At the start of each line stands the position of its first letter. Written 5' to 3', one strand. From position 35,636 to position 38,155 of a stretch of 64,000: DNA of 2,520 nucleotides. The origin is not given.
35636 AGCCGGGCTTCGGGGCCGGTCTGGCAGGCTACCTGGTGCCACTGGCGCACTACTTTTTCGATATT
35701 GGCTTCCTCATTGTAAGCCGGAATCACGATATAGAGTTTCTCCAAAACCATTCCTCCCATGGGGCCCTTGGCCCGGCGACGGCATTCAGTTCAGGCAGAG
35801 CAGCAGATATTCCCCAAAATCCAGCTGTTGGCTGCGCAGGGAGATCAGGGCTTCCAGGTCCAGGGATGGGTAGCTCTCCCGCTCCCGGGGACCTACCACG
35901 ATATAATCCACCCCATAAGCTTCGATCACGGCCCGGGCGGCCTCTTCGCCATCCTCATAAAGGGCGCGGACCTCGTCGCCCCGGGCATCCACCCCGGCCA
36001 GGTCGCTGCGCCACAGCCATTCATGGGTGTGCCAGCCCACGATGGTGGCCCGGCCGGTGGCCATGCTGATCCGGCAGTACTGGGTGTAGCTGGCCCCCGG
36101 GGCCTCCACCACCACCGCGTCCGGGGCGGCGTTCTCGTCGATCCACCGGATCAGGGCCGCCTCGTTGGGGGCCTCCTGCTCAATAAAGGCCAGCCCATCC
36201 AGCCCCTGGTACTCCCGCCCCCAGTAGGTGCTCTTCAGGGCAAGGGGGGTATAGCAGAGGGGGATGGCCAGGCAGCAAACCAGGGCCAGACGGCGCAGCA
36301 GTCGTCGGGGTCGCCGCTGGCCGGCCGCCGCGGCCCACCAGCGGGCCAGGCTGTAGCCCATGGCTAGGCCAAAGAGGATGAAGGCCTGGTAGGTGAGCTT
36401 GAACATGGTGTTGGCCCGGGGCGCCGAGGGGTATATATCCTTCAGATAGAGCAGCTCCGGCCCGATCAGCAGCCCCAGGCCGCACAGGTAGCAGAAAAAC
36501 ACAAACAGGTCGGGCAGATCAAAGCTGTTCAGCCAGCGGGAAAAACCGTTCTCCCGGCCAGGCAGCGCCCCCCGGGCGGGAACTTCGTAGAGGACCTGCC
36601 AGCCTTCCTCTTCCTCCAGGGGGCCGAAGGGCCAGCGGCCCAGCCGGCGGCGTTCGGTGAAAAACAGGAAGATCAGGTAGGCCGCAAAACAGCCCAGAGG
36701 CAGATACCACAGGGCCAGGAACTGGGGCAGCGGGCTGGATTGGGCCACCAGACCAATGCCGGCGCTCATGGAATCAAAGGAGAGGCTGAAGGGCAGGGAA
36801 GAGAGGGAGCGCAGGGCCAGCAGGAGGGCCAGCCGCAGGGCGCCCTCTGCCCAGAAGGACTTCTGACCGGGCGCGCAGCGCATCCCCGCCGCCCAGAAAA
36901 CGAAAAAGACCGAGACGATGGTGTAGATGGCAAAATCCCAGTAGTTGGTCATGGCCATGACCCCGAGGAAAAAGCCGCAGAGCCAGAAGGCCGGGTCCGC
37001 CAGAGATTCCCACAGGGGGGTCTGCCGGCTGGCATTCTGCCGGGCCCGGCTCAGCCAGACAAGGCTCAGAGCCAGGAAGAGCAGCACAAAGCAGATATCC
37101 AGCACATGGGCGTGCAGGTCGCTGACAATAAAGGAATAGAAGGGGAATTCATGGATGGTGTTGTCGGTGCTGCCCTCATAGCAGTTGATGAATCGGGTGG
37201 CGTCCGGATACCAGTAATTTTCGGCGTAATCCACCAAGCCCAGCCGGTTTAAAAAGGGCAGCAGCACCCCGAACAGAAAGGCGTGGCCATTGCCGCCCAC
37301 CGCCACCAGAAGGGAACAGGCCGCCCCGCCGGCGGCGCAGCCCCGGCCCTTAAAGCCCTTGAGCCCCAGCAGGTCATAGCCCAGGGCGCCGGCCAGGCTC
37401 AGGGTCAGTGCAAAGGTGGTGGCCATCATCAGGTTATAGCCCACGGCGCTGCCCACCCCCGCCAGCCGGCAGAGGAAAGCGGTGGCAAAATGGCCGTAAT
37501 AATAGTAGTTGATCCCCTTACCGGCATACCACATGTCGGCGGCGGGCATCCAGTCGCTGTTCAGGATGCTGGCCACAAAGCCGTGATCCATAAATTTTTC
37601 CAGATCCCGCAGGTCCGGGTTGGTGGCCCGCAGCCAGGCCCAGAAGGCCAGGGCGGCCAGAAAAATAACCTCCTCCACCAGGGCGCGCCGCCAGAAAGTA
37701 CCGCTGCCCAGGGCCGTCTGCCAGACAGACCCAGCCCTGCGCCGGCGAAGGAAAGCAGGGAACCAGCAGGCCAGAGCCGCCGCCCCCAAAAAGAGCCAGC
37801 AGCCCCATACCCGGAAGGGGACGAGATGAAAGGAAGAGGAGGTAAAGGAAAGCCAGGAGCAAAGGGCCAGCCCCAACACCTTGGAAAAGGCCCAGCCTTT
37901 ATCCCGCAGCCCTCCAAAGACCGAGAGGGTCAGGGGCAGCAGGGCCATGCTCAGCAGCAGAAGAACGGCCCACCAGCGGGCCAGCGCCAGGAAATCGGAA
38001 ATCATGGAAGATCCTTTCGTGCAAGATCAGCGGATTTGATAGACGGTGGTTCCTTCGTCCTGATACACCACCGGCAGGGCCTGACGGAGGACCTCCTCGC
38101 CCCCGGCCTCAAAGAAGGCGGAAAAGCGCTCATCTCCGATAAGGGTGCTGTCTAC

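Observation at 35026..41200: Four-gene extracytoplasmic glycosylation cluster: 2x GT2 polyprenyl-P-sugar synthases, PMT/ArnT-like GT-C and DUF2298 'YYY' protein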

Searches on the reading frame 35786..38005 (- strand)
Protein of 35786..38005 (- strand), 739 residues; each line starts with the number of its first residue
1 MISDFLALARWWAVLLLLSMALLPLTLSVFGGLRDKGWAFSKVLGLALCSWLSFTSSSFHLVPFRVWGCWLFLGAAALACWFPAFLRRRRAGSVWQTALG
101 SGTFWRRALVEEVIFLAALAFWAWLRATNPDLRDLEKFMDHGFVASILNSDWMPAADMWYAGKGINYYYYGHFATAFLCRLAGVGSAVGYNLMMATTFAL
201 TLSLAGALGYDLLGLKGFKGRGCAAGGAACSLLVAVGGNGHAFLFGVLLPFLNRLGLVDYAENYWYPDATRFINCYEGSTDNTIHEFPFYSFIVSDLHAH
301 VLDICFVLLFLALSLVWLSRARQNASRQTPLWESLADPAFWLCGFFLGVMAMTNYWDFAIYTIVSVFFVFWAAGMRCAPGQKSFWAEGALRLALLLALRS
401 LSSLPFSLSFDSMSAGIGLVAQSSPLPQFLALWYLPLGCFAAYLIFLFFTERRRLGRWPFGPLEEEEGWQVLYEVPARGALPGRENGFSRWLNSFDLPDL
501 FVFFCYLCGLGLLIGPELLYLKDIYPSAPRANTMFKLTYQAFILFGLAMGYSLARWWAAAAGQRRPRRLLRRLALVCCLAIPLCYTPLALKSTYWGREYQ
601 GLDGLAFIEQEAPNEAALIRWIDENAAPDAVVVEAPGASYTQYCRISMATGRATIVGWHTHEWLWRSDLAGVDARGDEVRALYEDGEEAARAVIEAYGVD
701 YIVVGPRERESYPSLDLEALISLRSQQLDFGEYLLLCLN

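Call 7: search_protein_families(library=pfam, proteins=[window:35786-38005:-], max_evalue=0.01)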
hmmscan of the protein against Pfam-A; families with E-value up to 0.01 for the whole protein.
window:35786-38005:- (739 aa): 1 family
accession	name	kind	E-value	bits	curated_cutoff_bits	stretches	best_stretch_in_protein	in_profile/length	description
PF10060.15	DUF2298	-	9.6e-101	338.6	27.8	1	49-545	2-488/488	Uncharacterized membrane protein (DUF2298)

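Call 8: search_protein_families(library=ncbifam, proteins=[window:35786-38005:-], max_evalue=0.01)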
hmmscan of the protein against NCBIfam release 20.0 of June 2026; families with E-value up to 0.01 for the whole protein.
window:35786-38005:- (739 aa): 2 families
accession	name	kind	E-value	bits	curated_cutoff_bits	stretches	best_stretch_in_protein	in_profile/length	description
TIGR03662.1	Chlor_Arch_YYY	subfamily_domain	1.5e-152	509.8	300.25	1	4-716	1-703/727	chlor_Arch_YYY domain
TIGR04154.1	archaeo_STT3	subfamily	0.0083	14.5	450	0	299-450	151-295/831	oligosaccharyl transferase, archaeosortase A system-associated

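Call 20: find_homologous_proteins(query=window:35786-38005:-, max_evalue=0.001)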
Query window:35786-38005:- (739 aa): 674 proteins with E <= 0.001 among 8000 candidates; the best 120 are listed.
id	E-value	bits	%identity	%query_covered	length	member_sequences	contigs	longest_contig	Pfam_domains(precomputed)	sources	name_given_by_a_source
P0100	0.0e+0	1691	99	100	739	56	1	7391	PF10060.16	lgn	-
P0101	0.0e+0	1457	85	100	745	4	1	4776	PF10060.16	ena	-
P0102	7.5e-196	671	46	99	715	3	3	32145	PF10060.16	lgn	-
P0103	1.8e-183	630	42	99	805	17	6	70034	PF10060.16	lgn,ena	-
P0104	9.8e-174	598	43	99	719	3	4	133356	PF10060.16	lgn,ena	-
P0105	2.4e-173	597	43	100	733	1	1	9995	PF10060.16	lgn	-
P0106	1.1e-171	591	43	99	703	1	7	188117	PF10060.16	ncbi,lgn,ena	-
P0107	2.4e-170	587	42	98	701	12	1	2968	PF10060.16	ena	-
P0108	1.7e-167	577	43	98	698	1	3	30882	PF10060.16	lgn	-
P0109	2.9e-166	573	66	54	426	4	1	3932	PF10060.16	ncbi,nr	ncbi:MAG: hypothetical protein IIV90_06315, partial [Oscillospiraceae bacterium]|nr:hypothetical pro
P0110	1.4e-164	568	42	98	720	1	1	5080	PF10060.16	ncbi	-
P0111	2.3e-152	527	39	98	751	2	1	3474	PF10060.16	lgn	-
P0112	3.6e-152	527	40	98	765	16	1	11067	PF10060.16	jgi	jgi:YYY domain-containing protein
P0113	8.9e-151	522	41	88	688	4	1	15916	PF10060.16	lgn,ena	-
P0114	1.3e-150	521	39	96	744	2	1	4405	PF10060.16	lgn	-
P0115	6.2e-150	519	38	98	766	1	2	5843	PF10060.16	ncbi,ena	-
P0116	1.6e-149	518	37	98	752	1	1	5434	PF10060.16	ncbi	-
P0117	3.9e-148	513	38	100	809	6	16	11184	PF10060.16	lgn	-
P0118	8.4e-148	512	38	100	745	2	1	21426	PF10060.16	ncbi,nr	ncbi:MAG: hypothetical protein GX045_09960 [Clostridiaceae bacterium]|nr:hypothetical protein [Clost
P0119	1.2e-147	512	38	96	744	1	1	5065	PF10060.16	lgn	-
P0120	2.5e-147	511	38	96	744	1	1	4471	PF10060.16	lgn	-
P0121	3.3e-147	510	37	96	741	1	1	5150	PF10060.16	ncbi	-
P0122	7.1e-146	506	38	96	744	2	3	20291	PF10060.16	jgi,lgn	-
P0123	5.4e-145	503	38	98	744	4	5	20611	PF10060.16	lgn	-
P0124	6.3e-145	503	38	98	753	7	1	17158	PF10060.16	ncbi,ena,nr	ncbi:MAG TPA: DUF2298 domain-containing protein [Thermoclostridium sp.]|nr:DUF2298 domain-containing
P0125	1.9e-144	501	38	94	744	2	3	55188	PF10060.16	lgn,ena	-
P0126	4.2e-144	500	39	96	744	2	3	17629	PF10060.16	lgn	-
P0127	4.9e-144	500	37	96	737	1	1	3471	PF10060.16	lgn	-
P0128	2.0e-143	498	38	100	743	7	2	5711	PF10060.16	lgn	-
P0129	7.9e-140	486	36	100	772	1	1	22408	PF10060.16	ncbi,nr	ncbi:MAG: hypothetical protein KBA53_08585 [Thermoclostridium sp.]|nr:hypothetical protein [Thermocl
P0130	1.4e-135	472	39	99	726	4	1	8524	PF10060.16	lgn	-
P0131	7.6e-135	469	36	98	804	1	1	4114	PF10060.16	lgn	-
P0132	2.4e-132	461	38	95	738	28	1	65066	PF10060.16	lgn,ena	-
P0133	2.3e-131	458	38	97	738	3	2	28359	PF10060.16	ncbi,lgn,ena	-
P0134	1.5e-130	455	38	98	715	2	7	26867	PF10060.16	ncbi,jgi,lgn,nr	ncbi:hypothetical protein FJZ40_00685 [Candidatus Shapirobacteria bacterium]|nr:hypothetical protein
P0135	3.1e-130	454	37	97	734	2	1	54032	PF10060.16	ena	-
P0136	3.3e-130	454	37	98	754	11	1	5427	PF10060.16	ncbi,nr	ncbi:MAG: hypothetical protein IKR00_04390 [Lachnospiraceae bacterium]|nr:hypothetical protein [Lach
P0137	2.2e-129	451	37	97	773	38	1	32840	PF10060.16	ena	-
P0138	2.3e-129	451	37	97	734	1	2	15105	PF10060.16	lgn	-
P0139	4.4e-129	450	36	98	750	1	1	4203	PF10060.16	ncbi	ncbi:MAG: DUF2298 domain-containing protein [Microgenomates group bacterium]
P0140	5.2e-129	450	36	97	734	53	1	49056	PF10060.16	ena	-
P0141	1.2e-128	449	36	97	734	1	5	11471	PF10060.16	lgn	-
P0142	7.7e-128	446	38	97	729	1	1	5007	PF10060.16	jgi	-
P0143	1.3e-127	445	35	99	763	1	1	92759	PF10060.16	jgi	-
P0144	2.3e-127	444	35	97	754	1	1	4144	PF10060.16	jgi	jgi:uncharacterized membrane protein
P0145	4.1e-127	444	37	99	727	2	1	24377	PF10060.16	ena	-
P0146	4.0e-126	440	36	97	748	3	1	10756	PF10060.16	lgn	-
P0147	5.8e-126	440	38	97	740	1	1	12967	PF10060.16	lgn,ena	-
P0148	9.5e-126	439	38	98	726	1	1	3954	PF10060.16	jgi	jgi:YYY domain-containing protein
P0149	1.1e-125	439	37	98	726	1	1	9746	PF10060.16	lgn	-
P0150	2.0e-125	438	35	98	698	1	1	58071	PF10060.16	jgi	jgi:Chlor_Arch_YYY domain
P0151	2.4e-125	438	37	100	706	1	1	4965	PF10060.16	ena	-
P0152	1.3e-124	435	37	97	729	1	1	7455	PF10060.16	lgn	-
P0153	1.4e-124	435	39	85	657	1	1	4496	PF10060.16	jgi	jgi:uncharacterized membrane protein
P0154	2.5e-124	434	37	98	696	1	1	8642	PF10060.16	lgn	-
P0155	2.9e-124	434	37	100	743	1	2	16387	PF10060.16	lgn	-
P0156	3.0e-123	431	37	99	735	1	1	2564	PF10060.16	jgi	jgi:YYY domain-containing protein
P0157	3.4e-123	431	38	98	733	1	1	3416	PF10060.16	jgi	jgi:YYY domain-containing protein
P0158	3.9e-123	431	36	99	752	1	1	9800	PF10060.16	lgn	-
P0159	4.4e-123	430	38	99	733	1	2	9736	PF10060.16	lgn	-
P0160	5.1e-123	430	35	98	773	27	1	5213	PF10060.16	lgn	-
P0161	5.3e-123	430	37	97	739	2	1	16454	PF10060.16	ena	-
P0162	1.2e-122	429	39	49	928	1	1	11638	PF10060.16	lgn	-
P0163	1.3e-122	429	36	98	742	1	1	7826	PF10060.16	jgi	-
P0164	1.5e-122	429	37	98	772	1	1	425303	PF10060.16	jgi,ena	-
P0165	3.8e-122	427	36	99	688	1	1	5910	PF10060.16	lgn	-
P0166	5.8e-122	427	37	100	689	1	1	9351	PF10060.16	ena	-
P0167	9.8e-122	426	34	98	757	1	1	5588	PF10060.16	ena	-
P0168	3.5e-121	424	38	97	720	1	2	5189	PF10060.16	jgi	jgi:uncharacterized membrane protein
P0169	3.5e-121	424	35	99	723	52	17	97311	PF10060.16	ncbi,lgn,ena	-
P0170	8.0e-121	423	34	100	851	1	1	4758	PF10060.16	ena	-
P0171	9.8e-121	423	36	97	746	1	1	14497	PF10060.16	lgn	-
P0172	1.5e-120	422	36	99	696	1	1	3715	PF10060.16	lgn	-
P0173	1.7e-120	422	38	96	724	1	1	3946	PF10060.16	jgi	-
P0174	1.8e-120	422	37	98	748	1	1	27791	PF10060.16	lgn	-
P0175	1.9e-120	422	40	99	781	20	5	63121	PF10060.16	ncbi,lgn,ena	-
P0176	3.6e-120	421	33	96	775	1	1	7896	PF10060.16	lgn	-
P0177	6.3e-120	420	34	99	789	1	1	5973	PF10060.16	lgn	-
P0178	9.7e-120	419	38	100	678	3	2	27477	PF10060.16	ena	-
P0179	1.0e-119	419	32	98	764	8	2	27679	PF10060.16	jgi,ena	-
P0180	1.1e-119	419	36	98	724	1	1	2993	PF10060.16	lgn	-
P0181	1.1e-119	419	35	98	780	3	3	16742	PF10060.16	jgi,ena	-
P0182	1.4e-119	419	38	100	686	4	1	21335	PF10060.16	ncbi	-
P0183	2.3e-119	418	35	100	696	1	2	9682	PF10060.16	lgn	-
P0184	3.2e-119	418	34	98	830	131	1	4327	PF10060.16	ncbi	-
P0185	4.0e-119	417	36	99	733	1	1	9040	PF10060.16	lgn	-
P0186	7.7e-119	416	35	96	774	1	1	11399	PF10060.16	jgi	-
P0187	1.2e-118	416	36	99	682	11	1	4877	PF10060.16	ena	-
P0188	1.2e-118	416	36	98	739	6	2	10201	PF10060.16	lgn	-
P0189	2.0e-118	415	37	98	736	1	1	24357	PF10060.16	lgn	-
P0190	3.8e-118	414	38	97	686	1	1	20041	PF10060.16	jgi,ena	-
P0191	4.6e-118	414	36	97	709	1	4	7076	PF10060.16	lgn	-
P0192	2.6e-117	411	36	97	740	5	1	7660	PF10060.16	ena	-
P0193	3.1e-117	411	35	74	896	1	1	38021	PF10060.16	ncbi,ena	-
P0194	3.5e-117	411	37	97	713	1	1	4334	PF10060.16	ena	-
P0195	4.9e-117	410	36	99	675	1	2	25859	PF10060.16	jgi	-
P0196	6.1e-117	410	37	100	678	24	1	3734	PF10060.16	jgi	-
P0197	6.8e-117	410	37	59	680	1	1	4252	PF10060.16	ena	-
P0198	8.5e-117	410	39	95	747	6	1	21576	PF10060.16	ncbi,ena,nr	ncbi:MAG: DUF2298 domain-containing protein [Acidobacteria bacterium]|nr:DUF2298 domain-containing p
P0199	1.6e-116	409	35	99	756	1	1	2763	PF10060.16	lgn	-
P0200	1.7e-116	409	37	97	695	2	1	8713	PF10060.16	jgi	jgi:uncharacterized membrane protein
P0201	2.8e-116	408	37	98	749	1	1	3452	PF10060.16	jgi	-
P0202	2.9e-116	408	39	97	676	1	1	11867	PF10060.16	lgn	-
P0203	5.3e-116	407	37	96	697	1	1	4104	PF10060.16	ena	-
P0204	7.4e-116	406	37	99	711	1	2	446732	PF10060.16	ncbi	-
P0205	9.1e-116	406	35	98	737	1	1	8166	PF10060.16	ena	-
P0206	1.1e-115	406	35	98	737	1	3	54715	PF10060.16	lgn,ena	-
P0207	1.2e-115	406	35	98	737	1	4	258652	PF10060.16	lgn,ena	-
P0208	1.3e-115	406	35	98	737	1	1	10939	PF10060.16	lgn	-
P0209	1.5e-115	405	35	98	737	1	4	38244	PF10060.16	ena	-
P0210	1.6e-115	405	35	98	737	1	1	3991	PF10060.16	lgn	-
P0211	1.6e-115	405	38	99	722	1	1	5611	PF10060.16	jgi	-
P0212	1.7e-115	405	35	98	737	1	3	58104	PF10060.16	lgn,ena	-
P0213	1.8e-115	405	37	96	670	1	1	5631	PF10060.16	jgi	jgi:uncharacterized membrane protein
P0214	1.8e-115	405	35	98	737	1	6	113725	PF10060.16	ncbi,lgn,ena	-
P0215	1.9e-115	405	34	98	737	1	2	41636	PF10060.16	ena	-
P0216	1.9e-115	405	34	98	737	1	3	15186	PF10060.16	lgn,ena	-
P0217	1.9e-115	405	34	98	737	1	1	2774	PF10060.16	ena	-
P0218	2.0e-115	405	35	98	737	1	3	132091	PF10060.16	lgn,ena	-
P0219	2.1e-115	405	34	98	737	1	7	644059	PF10060.16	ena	-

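Call 26: search_solved_structures(query=A2, max_evalue=10)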
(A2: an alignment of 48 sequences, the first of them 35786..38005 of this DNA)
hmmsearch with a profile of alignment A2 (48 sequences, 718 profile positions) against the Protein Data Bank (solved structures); distinct sequences matched with E-value up to 10: 2.
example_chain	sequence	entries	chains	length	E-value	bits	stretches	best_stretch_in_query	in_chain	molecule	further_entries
7fad_A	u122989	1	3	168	0.048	15.3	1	521-610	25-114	Gamma-tubulin complex component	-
2e8c_A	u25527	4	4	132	1.8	10.1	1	649-701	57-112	Hypothetical protein Aq_1549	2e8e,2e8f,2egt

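Call 41: predict_structure(alignment_id=A2)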
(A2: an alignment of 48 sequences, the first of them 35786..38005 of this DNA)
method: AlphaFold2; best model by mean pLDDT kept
length: 739 residues; sequences in the alignment: 48
mean_pLDDT: 90.6   pTM: 0.93
mean pLDDT of the five models: 90.6, 90.2, 89.9, 89.2, 88.5
residues with pLDDT >= 90: 544; 70-90: 144; 50-70: 30; < 50: 21
segments of 3 or more residues with pLDDT < 50: 462-482
pLDDT, mean of each block of 10 residues (from residue 1): 97 98 96 95 98 97 98 98 82 78 94 98 97 90 96 95 87 98 98 98 98 95 96 96 94 95 87 64 88 92 97 97 89 92 97 91 95 87 94 97 91 75 86 96 90 69 44 43 58 86 96 92 75 91 98 93 87 94 96 92 96 97 96 93 94 93 83 96 97 97 97 97 96 95
secondary structure, 60 per line:
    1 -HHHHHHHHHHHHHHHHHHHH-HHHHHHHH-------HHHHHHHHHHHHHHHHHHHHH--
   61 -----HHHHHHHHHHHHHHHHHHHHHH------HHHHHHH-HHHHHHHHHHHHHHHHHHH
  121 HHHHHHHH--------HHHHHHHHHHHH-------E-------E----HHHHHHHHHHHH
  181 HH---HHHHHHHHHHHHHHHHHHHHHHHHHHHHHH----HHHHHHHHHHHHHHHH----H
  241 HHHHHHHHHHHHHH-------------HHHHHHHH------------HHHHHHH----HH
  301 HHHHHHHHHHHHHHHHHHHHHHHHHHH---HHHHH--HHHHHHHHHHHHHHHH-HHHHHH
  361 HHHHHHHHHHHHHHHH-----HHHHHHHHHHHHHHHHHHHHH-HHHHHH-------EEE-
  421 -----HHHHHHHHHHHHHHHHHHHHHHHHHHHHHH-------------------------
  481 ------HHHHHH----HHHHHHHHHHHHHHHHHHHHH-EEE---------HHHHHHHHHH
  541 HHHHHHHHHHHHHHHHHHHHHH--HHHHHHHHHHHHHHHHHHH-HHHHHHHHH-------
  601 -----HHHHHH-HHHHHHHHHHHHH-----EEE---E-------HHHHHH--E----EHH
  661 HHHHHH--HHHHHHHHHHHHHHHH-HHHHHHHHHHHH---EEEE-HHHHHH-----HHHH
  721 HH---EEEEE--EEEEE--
elements in order (helices of 4 or more, strands of 3 or more residues): H2-21 H23-30 H38-58 H66-87 H94-100 H102-128 H137-148 H169-182 H186-215 H220-235 H240-254 H268-275 H288-294 H299-327 H331-335 H338-353 H355-376 H382-402 H404-409 E417-419 H426-455 H487-492 H497-517 E519-521 H531-562 H565-583 H585-593 H606-611 H613-625 E631-633 H645-650 H659-666 H669-684 H686-697 E701-704 H706-711 H717-722 E726-730 E733-737

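Call 62: find_encoding_contigs(protein=P0164, flank=6000, max_places=1)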
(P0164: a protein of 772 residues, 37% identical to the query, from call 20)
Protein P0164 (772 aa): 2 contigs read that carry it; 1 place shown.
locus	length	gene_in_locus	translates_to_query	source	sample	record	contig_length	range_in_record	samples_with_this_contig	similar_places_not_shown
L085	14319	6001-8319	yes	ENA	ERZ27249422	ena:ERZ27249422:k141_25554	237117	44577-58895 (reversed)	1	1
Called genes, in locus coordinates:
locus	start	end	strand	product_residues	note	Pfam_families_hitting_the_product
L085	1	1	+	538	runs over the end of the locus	-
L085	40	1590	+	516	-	PF13231:PMT_2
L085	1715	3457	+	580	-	PF02366:PMT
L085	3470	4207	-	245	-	PF01209:Ubie_methyltran, PF03291:mRNA_G-N7_MeTrfase (faint), PF08003:Methyltransf_9 (weak), PF13489:Methyltransf_23, PF13847:Methyltransf_31, PF08241:Methyltransf_11, PF08242:Methyltransf_12, PF13649:Methyltransf_25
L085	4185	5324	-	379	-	PF13439:Glyco_transf_4, PF13579:Glyco_trans_4_4, PF00534:Glycos_transf_1, PF13692:Glyco_trans_1_4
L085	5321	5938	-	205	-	-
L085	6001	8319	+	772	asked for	PF10060:DUF2298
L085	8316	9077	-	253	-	PF03816:LytR_cpsA_psr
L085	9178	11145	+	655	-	PF00580:UvrD-helicase, PF13604:AAA_30 (faint), PF13245:AAA_19, PF13361:UvrD_C, PF13538:UvrD_C_2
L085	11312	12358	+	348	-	PF02388:FemAB, PF13480:Acetyltransf_6, PF02388:FemAB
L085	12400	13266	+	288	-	PF13480:Acetyltransf_6 (weak), PF02388:FemAB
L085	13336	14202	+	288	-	PF13480:Acetyltransf_6, PF02388:FemAB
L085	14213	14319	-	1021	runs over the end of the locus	PF00580:UvrD-helicase, PF13245:AAA_19, PF13604:AAA_30 (faint), PF21445:ADDB_N, PF13361:UvrD_C, PF13538:UvrD_C_2 (faint), PF12705:PDDEXK_1, PF10926:DUF2800 (weak)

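Call 63: find_encoding_contigs(protein=P0204, flank=6000, max_places=1)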
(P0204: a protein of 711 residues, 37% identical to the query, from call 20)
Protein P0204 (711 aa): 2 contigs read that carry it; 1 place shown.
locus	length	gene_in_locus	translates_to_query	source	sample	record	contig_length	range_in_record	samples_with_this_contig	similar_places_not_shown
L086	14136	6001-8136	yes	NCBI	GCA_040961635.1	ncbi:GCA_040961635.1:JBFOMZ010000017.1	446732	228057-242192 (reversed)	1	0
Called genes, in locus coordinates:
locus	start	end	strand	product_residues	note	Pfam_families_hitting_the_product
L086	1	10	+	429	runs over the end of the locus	PF00070:Pyr_redox (faint), PF00890:FAD_binding_2 (weak), PF01266:DAO, PF01593:Amino_oxidase, PF03486:HI0933_like (faint), PF07992:Pyr_redox_2 (faint), PF13450:NAD_binding_8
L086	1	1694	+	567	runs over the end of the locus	PF02366:PMT, PF13231:PMT_2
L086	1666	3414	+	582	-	PF13231:PMT_2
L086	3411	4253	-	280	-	PF13489:Methyltransf_23, PF02353:CMAS (weak), PF01209:Ubie_methyltran, PF07021:MetW, PF13847:Methyltransf_31, PF08241:Methyltransf_11, PF08242:Methyltransf_12, PF13649:Methyltransf_25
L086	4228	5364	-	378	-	PF20706:GT4-conflict (faint), PF13439:Glyco_transf_4, PF13579:Glyco_trans_4_4, PF00534:Glycos_transf_1, PF13692:Glyco_trans_1_4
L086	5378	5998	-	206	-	-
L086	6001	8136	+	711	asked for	PF10060:DUF2298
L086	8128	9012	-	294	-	PF03816:LytR_cpsA_psr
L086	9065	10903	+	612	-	PF00580:UvrD-helicase, PF13245:AAA_19, PF01443:Viral_helicase1 (faint), PF13361:UvrD_C, PF13538:UvrD_C_2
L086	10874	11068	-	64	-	-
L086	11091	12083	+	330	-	PF02388:FemAB, PF13480:Acetyltransf_6, PF02388:FemAB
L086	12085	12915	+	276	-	PF13480:Acetyltransf_6, PF02388:FemAB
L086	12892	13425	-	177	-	PF14803:Zn_ribbon_Nudix, PF00293:NUDIX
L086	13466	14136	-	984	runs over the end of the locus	PF00580:UvrD-helicase, PF01443:Viral_helicase1 (faint), PF13245:AAA_19, PF13604:AAA_30 (faint), PF13361:UvrD_C, PF13538:UvrD_C_2 (weak), PF12705:PDDEXK_1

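Call 64: find_encoding_contigs(protein=P0198, flank=6000, max_places=1)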
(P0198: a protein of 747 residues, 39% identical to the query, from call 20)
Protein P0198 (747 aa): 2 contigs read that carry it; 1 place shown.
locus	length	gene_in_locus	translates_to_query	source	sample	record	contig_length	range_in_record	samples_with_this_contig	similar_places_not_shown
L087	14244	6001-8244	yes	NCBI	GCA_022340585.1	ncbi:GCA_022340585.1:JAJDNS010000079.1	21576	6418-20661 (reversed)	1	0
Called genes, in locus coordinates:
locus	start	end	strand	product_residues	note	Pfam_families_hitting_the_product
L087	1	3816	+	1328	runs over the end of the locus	PF13231:PMT_2, PF10060:DUF2298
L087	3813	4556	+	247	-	PF00535:Glycos_transf_2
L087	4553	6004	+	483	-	PF01593:Amino_oxidase, PF13450:NAD_binding_8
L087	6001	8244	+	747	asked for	PF10060:DUF2298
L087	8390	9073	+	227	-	-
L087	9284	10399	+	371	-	PF03349:Toluene_X (faint)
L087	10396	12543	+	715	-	-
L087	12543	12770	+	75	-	PF15919:HicB_lk_antitox, PF21748:UPF0150 (weak)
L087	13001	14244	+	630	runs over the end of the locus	-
